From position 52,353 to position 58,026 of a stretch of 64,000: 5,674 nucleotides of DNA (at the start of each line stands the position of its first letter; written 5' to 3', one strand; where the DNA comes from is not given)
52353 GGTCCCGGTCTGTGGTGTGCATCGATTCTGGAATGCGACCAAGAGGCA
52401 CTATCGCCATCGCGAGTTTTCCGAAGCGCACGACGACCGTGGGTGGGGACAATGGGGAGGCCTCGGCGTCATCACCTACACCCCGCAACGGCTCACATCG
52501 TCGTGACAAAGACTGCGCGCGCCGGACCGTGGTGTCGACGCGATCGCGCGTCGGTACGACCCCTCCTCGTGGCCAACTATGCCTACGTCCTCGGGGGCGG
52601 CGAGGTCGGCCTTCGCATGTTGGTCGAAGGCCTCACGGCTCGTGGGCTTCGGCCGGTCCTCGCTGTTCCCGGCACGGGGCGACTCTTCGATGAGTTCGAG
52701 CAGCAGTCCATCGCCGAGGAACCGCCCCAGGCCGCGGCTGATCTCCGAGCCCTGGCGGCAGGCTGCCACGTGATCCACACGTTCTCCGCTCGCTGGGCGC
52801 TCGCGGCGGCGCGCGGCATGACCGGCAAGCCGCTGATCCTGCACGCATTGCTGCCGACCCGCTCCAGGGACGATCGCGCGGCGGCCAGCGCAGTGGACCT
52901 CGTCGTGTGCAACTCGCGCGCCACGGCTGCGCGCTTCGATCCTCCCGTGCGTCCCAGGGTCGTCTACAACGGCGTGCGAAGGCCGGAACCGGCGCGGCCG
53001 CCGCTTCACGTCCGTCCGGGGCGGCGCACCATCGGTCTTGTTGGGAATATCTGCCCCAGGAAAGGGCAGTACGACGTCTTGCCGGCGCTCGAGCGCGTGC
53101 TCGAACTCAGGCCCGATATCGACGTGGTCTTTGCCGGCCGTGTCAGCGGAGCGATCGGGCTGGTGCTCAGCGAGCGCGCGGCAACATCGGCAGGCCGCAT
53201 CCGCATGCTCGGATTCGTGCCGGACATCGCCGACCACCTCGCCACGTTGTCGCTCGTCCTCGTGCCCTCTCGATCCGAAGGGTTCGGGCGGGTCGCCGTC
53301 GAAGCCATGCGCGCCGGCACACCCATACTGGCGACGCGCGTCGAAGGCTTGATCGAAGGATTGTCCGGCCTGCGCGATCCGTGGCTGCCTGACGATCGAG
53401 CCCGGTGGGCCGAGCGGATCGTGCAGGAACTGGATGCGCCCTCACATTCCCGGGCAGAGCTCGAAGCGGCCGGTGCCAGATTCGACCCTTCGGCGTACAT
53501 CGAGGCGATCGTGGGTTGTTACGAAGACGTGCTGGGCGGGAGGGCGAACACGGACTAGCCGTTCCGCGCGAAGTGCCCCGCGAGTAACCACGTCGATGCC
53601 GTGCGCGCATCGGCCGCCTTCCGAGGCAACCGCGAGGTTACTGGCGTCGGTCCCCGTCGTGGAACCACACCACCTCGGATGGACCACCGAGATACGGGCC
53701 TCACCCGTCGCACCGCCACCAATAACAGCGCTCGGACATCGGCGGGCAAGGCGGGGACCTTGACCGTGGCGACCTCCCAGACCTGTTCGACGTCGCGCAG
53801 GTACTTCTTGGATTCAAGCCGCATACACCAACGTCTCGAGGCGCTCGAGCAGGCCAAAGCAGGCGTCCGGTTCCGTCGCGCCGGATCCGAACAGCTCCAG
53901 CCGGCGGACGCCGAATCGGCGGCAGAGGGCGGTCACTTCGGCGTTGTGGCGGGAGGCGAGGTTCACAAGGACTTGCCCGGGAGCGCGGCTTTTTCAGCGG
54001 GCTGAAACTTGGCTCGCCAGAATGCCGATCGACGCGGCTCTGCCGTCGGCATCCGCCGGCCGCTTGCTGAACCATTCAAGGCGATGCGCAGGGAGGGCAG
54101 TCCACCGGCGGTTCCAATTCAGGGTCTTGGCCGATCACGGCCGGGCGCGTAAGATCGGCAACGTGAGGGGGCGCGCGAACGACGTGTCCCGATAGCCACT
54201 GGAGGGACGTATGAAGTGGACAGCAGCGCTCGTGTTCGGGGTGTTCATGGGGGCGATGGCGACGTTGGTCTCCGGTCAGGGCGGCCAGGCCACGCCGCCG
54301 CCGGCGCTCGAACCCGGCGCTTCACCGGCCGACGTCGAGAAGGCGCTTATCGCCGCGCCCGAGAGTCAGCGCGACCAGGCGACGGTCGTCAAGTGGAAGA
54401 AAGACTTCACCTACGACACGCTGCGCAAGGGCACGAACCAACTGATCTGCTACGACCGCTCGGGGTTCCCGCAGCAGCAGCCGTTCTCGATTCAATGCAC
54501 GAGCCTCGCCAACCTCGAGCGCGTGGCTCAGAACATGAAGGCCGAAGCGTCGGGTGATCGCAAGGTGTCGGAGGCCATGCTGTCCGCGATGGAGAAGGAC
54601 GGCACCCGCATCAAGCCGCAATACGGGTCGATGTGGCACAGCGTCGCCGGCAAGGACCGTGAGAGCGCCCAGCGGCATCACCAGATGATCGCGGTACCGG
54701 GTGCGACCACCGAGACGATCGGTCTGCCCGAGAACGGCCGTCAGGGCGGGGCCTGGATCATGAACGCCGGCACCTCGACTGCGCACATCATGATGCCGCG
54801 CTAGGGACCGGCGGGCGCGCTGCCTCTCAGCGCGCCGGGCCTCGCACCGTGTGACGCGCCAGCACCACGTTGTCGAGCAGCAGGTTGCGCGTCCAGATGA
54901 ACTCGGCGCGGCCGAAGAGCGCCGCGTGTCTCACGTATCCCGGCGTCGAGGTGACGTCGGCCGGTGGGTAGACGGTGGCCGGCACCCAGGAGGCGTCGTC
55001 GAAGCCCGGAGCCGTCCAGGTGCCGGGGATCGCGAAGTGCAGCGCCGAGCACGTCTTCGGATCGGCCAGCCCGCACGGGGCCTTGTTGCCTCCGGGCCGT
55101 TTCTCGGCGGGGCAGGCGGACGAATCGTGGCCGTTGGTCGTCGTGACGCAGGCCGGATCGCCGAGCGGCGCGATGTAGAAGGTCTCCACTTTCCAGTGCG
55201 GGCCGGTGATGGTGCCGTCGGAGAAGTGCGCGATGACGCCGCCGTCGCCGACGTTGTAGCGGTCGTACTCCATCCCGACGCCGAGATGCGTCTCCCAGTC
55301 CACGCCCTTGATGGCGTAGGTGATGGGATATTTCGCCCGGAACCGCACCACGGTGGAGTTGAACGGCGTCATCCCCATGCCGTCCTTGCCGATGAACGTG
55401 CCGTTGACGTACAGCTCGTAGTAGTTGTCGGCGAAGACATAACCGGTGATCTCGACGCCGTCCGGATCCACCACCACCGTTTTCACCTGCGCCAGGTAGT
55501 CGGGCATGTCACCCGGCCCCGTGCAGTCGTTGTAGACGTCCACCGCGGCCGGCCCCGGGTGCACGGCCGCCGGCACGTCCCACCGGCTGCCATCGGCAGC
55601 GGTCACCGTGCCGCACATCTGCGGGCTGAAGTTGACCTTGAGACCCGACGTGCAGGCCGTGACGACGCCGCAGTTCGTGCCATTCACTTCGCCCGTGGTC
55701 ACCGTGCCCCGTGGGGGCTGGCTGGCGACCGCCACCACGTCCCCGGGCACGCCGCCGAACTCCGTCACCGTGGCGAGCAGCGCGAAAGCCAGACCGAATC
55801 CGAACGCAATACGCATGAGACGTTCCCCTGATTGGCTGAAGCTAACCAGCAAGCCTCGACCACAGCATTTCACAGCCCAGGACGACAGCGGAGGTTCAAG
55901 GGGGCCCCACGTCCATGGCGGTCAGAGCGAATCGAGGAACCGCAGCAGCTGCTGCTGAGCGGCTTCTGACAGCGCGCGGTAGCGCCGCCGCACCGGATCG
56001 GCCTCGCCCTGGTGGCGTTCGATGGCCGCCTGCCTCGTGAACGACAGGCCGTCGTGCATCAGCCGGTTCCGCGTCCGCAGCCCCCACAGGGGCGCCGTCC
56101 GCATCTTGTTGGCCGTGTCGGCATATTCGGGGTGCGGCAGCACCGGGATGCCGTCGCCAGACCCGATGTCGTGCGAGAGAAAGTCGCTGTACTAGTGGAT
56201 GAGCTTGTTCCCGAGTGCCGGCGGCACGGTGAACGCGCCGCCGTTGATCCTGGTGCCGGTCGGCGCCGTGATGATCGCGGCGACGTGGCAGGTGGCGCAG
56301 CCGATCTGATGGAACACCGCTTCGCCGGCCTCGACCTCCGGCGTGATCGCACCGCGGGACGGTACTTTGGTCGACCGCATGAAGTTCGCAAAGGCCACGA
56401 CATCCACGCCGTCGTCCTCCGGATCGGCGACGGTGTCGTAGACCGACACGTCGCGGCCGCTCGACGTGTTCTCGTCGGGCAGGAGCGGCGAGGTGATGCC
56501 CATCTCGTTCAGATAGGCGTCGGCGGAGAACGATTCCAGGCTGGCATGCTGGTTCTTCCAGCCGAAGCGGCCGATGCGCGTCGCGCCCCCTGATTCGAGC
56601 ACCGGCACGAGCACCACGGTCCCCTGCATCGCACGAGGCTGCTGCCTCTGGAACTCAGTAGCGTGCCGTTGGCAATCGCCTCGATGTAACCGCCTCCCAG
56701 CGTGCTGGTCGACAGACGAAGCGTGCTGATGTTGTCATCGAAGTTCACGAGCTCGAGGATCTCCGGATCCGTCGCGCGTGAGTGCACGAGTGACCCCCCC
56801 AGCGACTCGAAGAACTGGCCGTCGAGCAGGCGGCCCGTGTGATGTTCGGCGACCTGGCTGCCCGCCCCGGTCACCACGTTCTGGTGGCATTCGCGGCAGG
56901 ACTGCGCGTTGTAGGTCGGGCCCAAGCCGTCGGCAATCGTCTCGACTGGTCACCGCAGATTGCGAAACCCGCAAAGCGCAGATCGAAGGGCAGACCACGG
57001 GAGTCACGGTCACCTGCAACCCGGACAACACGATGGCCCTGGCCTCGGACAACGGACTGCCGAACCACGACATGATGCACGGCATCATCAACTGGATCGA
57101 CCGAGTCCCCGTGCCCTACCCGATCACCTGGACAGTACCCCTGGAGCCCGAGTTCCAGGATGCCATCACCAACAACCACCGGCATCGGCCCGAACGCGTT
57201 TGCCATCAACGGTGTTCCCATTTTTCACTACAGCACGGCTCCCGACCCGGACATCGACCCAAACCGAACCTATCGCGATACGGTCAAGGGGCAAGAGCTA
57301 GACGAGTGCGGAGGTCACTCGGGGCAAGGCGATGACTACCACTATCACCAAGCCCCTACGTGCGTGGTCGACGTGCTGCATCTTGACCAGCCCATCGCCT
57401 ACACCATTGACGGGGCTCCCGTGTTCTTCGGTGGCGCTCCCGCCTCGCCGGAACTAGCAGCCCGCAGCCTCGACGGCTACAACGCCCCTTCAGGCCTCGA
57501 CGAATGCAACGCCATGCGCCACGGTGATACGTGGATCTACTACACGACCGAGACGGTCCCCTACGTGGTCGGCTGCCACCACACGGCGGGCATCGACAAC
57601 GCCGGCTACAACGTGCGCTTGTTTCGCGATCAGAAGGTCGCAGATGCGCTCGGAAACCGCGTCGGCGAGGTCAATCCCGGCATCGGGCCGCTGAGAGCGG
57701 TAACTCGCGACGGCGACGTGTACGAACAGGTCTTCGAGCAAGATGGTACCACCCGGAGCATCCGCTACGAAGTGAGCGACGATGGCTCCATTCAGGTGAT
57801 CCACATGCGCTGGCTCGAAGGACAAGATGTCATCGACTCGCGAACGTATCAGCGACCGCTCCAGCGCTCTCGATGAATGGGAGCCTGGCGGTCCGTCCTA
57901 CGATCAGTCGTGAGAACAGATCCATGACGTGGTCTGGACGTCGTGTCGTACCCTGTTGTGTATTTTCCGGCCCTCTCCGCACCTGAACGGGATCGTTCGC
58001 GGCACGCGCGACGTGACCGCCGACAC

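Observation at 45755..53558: Leader-peptide gene embedded in a bidirectional five-glycosyltransferase + methyltransferase cluster: candidate glycosylated RiPP pathway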

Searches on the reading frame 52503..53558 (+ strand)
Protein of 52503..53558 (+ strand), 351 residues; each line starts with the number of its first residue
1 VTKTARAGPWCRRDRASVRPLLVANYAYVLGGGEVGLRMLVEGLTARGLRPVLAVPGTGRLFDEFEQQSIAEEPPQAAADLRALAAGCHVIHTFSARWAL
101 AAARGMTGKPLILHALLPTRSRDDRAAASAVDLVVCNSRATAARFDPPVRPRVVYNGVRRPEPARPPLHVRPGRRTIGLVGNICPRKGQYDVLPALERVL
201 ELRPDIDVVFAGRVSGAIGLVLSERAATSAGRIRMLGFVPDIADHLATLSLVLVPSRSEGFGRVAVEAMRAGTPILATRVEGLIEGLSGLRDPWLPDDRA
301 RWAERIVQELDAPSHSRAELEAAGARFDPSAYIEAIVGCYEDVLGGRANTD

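Call 3: search_protein_families(library=pfam, proteins=[window:52503-53558:+], max_evalue=0.01)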
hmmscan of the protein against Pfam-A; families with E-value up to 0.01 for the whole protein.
window:52503-53558:+ (351 aa): 4 families
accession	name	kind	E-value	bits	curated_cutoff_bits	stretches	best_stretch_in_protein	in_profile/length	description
PF13692.12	Glyco_trans_1_4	-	4.9e-20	72.7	27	1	175-308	2-138/142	Glycosyl transferases group 1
PF00534.26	Glycos_transf_1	-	2e-18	66.9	26.4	1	170-285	11-129/172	Glycosyl transferases group 1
PF20706.3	GT4-conflict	-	5.1e-11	42.6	26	1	233-290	263-323/385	Family 4 Glycosyltransferase in conflict systems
PF13439.12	Glyco_transf_4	-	3.6e-08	34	28.5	1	31-158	2-166/170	Glycosyltransferase Family 4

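Call 4: search_protein_families(library=ncbifam, proteins=[window:52503-53558:+], max_evalue=0.01)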
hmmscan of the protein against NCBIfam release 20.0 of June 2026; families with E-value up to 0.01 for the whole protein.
window:52503-53558:+ (351 aa): 20 families
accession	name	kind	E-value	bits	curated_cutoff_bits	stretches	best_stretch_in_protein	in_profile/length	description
TIGR04047.1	MSMEG_0565_glyc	hypoth_equivalog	7.9e-12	44.9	259.85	1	129-315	137-344/373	MSMEG_0565 family glycosyltransferase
TIGR03449.1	mycothiol_MshA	equivalog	3.3e-11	42.7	462.5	1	161-315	209-372/406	D-inositol-3-phosphate glycosyltransferase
TIGR03999.1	thiol_BshA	equivalog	2.9e-09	36.3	273.7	1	222-341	246-371/375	N-acetyl-alpha-D-glucosaminyl L-malate synthase BshA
NF038229.1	Glyco4_Geo_Pelo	equivalog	3.1e-09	36.3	400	1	67-286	48-275/338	GPMC system family 4 glycosyltransferase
TIGR03088.1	stp2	hypoth_equivalog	1.3e-07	31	409.05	1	176-341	196-367/374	TIGR03088 family PEP-CTERM/XrtA system glycosyltransferase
TIGR04348.1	TIGR04348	equivalog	1.7e-07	30.6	300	1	121-284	87-248/310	selenoneine biosynthesis selenosugar synthase SenB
NF047684.1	TeichurnBiosyTuaC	equivalog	6.5e-07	28.6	550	1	168-287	213-328/391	teichuronic acid biosynthesis protein TuaC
NF012028.0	PRK15484.1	subfamily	4.4e-06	26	618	1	165-285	184-314/380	lipopolysaccharide N-acetylglucosaminyltransferase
TIGR02095.1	glgA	subfamily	8.4e-06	24.7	328.45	1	168-285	288-405/477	glycogen/starch synthase, ADP-glucose type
NF038011.1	PelF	equivalog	1e-05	24.8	100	1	131-291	262-426/489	GT4 family glycosyltransferase PelF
NF053787.1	GlcN_PG_synth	equivalog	8.6e-05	21.5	480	1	240-344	253-360/361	N-acetylglucosaminyl phosphatidylglycerol synthase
NF041876.1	EPS_EpsE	equivalog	0.00012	21.5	400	1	158-317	200-366/389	exopolysaccharide biosynthesis GT4 family glycosyltransferase EpsE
TIGR04157.1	glyco_rSAM_CFB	subfamily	0.00019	20.6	400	1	164-285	217-337/406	TIGR04157 family glycosyltransferase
NF038295.1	EPS_HpsP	equivalog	0.00077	18.6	550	1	126-294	153-333/388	hormogonium polysaccharide biosynthesis glycosyltransferase HpsP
NF001899.0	PRK00654.1-2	equivalog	0.0011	17.5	459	1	178-288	295-405/478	glycogen synthase GlgA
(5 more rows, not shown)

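Call 6: search_protein_families(library=padloc, proteins=[window:52503-53558:+], max_evalue=0.01)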
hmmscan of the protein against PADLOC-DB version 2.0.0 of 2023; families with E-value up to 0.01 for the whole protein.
window:52503-53558:+ (351 aa): 0 families

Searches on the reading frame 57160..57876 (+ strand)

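Call 29: search_protein_families(library=pfam, proteins=[window:57160-57876:+], max_evalue=0.001)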
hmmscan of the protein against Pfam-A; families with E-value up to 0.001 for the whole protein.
window:57160-57876:+ (238 aa): 1 family
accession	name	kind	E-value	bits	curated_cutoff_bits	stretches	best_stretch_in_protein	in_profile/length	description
PF14240.11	YHYH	-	1.8e-10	41.6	25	1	6-89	17-107/193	YHYH protein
